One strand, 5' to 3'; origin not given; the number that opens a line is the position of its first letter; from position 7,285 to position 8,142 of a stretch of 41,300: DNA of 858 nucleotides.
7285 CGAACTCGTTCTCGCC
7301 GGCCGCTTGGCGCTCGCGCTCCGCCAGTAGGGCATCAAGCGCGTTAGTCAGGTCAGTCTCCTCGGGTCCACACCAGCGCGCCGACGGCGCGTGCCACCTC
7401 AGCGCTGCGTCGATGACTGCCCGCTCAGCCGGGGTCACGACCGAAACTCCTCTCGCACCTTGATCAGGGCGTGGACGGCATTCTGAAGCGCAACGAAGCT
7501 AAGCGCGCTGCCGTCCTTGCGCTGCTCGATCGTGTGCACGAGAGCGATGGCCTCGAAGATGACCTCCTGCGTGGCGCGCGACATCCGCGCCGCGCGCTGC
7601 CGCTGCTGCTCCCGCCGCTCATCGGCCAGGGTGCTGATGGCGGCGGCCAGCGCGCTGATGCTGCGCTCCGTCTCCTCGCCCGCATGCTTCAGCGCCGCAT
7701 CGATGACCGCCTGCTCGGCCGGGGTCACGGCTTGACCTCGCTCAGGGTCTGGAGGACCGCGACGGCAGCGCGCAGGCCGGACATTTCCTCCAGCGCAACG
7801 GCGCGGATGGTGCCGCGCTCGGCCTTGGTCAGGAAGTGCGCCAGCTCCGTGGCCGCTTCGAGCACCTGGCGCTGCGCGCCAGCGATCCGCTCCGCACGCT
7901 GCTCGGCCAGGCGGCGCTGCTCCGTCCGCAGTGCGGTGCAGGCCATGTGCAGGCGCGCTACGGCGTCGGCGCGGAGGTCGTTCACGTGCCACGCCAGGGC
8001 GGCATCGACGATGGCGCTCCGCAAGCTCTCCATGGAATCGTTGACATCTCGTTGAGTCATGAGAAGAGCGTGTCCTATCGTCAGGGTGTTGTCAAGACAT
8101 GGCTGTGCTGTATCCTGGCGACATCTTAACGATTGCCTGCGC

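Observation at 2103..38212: Genome-wide family of a 20-bp ATCGT-N10-ACGA box fused to TTGACA promoters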

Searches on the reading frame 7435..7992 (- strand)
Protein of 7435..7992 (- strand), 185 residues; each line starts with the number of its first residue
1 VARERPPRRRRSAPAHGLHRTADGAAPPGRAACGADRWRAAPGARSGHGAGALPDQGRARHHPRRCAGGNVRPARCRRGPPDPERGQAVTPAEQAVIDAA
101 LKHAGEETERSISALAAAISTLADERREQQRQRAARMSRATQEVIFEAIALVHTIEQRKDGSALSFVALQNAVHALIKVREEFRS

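Call 9: search_protein_families(library=pfam, proteins=[window:7435-7992:-], max_evalue=0.01)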
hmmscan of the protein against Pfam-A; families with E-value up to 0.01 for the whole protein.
window:7435-7992:- (185 aa): 1 family
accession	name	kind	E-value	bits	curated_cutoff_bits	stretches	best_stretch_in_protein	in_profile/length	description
PF13830.11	DUF4192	-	0.00027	21.4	27.8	1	76-154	120-193/321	Domain of unknown function (DUF4192)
